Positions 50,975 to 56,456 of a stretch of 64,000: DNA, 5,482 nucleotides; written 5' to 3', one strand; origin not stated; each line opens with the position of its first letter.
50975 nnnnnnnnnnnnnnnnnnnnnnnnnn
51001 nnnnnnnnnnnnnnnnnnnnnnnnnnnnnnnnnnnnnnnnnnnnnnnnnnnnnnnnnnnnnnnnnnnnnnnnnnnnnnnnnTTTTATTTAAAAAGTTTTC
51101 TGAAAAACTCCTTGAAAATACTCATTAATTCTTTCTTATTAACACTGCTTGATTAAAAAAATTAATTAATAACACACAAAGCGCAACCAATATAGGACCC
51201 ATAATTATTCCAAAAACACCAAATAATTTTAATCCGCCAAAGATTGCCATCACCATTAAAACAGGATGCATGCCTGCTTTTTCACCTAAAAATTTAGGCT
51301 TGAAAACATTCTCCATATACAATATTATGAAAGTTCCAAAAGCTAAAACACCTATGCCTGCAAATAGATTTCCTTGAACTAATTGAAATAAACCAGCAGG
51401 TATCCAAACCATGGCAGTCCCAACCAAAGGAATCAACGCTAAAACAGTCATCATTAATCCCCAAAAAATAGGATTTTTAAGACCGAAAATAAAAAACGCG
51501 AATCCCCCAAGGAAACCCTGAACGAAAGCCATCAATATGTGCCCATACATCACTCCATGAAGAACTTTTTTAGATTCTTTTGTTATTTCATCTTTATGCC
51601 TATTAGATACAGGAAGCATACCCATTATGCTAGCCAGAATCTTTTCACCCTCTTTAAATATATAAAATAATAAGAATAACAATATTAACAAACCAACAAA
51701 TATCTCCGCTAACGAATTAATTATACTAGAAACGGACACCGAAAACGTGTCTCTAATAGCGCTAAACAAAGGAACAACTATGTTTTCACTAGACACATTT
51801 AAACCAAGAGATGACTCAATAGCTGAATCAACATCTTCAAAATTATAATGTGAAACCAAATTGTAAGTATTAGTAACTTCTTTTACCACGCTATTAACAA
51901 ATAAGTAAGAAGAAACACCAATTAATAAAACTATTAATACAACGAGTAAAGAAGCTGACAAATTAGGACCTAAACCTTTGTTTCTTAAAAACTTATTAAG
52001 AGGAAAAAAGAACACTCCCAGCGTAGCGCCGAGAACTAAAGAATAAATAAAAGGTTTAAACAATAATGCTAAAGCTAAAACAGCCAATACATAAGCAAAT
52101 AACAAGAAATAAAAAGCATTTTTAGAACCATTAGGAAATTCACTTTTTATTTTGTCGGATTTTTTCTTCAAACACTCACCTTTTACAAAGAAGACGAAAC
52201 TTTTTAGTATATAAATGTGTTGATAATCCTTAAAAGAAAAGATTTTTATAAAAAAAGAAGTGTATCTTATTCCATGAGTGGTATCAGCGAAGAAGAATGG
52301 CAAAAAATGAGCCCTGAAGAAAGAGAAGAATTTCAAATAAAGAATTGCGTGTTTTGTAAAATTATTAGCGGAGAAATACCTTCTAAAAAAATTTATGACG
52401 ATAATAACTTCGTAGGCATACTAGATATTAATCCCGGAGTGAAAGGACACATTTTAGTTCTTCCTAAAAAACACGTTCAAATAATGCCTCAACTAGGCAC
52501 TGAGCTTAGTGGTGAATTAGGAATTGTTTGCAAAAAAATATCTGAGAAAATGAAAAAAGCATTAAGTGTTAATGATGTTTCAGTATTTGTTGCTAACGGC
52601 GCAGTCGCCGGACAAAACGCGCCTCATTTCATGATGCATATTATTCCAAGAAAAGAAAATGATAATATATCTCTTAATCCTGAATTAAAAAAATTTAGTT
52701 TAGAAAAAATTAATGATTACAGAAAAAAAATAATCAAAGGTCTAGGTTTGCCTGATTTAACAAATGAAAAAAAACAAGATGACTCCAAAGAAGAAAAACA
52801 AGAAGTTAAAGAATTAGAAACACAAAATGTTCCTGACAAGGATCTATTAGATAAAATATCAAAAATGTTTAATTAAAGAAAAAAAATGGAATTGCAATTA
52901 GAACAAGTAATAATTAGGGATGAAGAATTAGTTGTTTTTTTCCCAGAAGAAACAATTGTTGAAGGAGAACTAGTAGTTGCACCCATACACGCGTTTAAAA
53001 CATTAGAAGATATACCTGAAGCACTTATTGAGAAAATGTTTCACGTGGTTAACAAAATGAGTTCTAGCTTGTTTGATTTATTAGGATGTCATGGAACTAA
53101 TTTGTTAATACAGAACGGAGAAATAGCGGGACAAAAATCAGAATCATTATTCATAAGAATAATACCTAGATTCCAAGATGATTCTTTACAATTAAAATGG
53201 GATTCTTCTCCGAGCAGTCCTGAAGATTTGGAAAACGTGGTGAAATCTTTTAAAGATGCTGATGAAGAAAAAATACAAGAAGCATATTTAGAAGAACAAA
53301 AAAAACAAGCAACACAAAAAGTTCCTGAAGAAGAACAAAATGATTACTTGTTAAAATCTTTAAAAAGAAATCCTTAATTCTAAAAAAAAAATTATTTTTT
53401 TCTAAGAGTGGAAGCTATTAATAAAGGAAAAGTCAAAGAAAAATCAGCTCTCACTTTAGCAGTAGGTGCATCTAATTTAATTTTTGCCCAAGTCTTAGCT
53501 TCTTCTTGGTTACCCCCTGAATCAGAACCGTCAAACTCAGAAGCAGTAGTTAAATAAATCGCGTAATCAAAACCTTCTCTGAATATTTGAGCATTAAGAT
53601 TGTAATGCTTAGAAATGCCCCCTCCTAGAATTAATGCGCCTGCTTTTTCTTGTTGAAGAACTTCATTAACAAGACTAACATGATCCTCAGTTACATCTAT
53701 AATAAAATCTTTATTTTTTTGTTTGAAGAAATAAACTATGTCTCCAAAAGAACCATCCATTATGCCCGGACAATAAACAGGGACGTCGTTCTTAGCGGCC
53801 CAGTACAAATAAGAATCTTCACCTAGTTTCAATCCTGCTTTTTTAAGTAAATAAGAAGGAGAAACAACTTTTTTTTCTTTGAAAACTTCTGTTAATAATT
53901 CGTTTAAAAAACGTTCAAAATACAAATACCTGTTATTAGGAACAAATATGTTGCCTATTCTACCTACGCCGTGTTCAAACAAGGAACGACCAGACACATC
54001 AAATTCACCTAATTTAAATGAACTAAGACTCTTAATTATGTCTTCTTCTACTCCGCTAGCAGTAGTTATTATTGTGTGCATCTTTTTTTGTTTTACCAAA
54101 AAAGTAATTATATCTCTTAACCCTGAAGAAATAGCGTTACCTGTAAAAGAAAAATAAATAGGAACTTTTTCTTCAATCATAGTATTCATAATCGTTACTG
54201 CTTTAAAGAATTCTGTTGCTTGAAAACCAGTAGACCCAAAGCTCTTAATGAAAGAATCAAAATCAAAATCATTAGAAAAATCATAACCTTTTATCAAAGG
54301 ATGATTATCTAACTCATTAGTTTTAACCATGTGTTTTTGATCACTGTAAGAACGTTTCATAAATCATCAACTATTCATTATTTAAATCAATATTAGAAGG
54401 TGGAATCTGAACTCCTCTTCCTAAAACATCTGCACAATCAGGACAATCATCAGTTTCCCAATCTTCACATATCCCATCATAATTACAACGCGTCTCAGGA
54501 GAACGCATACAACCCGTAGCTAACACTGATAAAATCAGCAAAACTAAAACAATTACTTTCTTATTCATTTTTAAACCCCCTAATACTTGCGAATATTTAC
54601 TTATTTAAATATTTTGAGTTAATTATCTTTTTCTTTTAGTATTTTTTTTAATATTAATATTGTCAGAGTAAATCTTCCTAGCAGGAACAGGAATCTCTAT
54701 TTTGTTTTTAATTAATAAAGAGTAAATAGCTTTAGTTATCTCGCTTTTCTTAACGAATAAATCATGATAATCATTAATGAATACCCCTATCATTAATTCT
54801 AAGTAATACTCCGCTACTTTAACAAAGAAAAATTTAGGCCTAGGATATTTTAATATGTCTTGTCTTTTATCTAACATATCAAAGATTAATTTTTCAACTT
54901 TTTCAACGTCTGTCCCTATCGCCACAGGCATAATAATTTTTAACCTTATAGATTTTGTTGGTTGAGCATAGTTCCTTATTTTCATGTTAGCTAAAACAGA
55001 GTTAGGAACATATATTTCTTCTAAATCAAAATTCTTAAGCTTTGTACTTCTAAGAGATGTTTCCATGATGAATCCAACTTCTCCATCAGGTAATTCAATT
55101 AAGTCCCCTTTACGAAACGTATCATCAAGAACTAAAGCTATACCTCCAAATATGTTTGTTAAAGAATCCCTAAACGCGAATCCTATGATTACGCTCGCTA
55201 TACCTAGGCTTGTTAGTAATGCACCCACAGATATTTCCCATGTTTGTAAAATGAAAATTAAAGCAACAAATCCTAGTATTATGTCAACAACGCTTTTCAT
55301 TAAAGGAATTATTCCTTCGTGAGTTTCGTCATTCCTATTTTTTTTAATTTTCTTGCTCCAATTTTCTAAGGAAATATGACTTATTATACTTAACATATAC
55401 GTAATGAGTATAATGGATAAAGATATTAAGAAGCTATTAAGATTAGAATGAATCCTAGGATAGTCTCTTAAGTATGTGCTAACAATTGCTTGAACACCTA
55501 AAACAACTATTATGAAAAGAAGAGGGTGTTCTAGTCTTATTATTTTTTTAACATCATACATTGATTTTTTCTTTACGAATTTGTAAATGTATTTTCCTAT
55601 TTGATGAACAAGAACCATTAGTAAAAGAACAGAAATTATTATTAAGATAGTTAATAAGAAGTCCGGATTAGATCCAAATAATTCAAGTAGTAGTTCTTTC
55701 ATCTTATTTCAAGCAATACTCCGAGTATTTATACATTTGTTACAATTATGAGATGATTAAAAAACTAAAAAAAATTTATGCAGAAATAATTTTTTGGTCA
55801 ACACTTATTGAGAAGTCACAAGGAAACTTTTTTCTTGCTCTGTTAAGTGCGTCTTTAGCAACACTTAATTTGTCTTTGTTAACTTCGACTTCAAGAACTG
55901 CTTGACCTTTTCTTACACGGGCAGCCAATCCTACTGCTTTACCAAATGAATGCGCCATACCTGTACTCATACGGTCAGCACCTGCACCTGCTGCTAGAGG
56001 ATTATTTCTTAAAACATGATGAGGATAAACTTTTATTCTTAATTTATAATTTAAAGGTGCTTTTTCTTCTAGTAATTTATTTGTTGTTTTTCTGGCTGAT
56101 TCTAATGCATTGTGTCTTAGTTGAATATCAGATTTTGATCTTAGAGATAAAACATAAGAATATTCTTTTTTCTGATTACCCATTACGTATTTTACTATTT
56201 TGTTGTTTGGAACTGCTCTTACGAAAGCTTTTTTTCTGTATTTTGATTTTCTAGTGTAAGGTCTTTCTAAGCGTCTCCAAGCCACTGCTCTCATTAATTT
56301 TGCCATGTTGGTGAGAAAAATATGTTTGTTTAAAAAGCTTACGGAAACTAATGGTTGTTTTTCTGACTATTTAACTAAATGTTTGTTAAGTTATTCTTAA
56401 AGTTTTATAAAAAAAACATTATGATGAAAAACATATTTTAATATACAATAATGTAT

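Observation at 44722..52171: Operon of an AI-2E transporter and two giant domain-less extracytoplasmic proteins (1379 aa and 738 aa)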

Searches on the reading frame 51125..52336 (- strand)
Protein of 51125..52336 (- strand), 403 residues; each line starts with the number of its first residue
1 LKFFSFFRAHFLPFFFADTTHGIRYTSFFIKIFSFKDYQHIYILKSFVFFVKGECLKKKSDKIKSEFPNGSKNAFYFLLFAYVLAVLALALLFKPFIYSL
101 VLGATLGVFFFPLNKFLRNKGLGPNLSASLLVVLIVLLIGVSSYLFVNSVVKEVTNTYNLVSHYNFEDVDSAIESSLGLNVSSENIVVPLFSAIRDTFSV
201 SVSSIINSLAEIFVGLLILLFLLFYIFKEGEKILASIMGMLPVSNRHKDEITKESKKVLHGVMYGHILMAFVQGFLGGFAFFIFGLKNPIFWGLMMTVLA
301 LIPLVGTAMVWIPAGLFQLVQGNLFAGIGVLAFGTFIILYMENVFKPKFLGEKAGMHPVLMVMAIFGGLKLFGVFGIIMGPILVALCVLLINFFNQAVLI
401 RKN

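Call 4: search_protein_families(library=pfam, proteins=[window:51125-52336:-], max_evalue=1)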
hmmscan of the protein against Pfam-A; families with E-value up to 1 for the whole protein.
window:51125-52336:- (403 aa): 1 family
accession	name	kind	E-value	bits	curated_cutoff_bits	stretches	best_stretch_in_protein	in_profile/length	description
PF01594.21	AI-2E_transport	-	4.7e-49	167.8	34.3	1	78-392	3-324/327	AI-2E family transporter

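Call 5: search_protein_families(library=ncbifam, proteins=[window:51125-52336:-], max_evalue=1)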
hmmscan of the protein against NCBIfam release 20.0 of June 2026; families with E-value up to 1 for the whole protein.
window:51125-52336:- (403 aa): 4 families
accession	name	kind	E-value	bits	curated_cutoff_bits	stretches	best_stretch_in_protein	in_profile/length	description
TIGR02872.1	spore_ytvI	equivalog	2.7e-30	105.9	198.15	1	78-388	4-333/341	sporulation integral membrane protein YtvI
NF008216.0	PRK10983.1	equivalog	3.5e-12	46.2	305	1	76-393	15-343/370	AI-2E family transporter YdiK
NF045801.1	efflux_ABUW_0982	equivalog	2.8e-06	26.5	675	1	80-393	12-342/392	chloramphenicol efflux transporter CxpE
NF008930.0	PRK12287.1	subfamily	8.9e-06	25.5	318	1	93-380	30-314/344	AI-2E family transporter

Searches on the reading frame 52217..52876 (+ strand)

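Call 9: search_protein_families(library=pfam, proteins=[window:52217-52876:+], max_evalue=0.01)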
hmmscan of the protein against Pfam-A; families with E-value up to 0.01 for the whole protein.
window:52217-52876:+ (219 aa): 4 families
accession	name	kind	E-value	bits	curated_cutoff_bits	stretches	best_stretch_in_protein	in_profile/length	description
PF01230.28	HIT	-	2.4e-21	76.7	21.5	1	52-147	2-97/98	HIT domain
PF11969.13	DcpS_C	-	1.1e-12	48.9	24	1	43-146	1-103/114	Scavenger mRNA decapping enzyme C-term binding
PF23768.1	DUF7167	-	0.0012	19.4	24.4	1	23-39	22-38/60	Domain of unknown function (DUF7167)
PF04677.20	CwfJ_C_1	-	0.0018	18.6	21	1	34-144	4-108/122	Protein similar to CwfJ C-terminus 1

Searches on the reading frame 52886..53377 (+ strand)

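Call 9: search_protein_families(library=pfam, proteins=[window:52886-53377:+], max_evalue=0.01)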
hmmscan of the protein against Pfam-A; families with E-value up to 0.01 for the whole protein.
window:52886-53377:+ (163 aa): 1 family
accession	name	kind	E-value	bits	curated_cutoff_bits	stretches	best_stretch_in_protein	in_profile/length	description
PF01230.28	HIT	-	8.8e-08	33.1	21.5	1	6-97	6-97/98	HIT domain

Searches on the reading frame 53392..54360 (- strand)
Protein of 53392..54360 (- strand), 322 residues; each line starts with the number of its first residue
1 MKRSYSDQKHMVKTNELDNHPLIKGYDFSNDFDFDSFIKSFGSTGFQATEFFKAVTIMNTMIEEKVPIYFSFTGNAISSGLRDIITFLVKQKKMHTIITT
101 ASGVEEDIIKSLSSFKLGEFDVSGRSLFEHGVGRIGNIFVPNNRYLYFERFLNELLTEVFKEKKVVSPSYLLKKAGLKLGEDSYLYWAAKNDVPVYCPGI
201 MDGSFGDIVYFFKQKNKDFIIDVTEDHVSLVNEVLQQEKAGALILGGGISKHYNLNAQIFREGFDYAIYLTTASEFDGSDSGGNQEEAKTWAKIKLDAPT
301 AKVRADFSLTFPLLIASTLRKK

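Call 10: search_protein_families(library=pfam, proteins=[window:53392-54360:-], max_evalue=0.01)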
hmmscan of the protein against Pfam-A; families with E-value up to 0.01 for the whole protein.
window:53392-54360:- (322 aa): 1 family
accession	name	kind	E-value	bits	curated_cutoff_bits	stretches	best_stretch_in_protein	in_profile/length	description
PF01916.23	DS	-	1.2e-93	313.9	27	1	37-317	2-287/288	Deoxyhypusine synthase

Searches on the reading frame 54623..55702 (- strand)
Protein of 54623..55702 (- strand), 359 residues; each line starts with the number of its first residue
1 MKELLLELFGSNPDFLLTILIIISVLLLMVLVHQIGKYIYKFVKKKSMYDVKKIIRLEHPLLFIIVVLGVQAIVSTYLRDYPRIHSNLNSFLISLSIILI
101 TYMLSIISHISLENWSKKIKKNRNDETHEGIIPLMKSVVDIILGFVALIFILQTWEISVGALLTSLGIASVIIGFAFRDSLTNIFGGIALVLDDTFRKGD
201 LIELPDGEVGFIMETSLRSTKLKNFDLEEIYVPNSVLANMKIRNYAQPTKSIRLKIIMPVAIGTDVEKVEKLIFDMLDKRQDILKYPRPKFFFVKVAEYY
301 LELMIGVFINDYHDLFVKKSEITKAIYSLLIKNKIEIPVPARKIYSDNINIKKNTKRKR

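Call 10: search_protein_families(library=pfam, proteins=[window:54623-55702:-], max_evalue=0.01)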
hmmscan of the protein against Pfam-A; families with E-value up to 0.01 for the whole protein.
window:54623-55702:- (359 aa): 3 families
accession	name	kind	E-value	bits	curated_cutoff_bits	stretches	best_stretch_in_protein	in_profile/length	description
PF00924.24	MS_channel_2nd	-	4.6e-14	52.7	20.2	1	179-246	1-67/68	Mechanosensitive ion channel, beta-domain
PF21082.3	MS_channel_3rd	-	7e-07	30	21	1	256-337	3-88/88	Mechanosensitive ion channel MscS, C-terminal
PF21088.3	MS_channel_1st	-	4e-05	24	23.1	1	141-178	5-42/42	Mechanosensitive ion channel, transmembrane helices 2/3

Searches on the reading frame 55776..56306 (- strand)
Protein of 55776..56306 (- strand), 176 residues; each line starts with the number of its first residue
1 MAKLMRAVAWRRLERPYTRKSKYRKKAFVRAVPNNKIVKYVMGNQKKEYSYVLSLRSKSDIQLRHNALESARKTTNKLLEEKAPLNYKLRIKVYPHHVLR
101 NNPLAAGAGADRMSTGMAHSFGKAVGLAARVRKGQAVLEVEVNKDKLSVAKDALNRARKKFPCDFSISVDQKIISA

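Call 10: search_protein_families(library=pfam, proteins=[window:55776-56306:-], max_evalue=0.01)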
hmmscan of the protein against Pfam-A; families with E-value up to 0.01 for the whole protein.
window:55776-56306:- (176 aa): 1 family
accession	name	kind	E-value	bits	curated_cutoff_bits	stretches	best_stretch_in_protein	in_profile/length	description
PF00252.24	Ribosomal_L16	-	1.7e-29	102.9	27.9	1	19-166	2-130/132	Ribosomal protein L16p/L10e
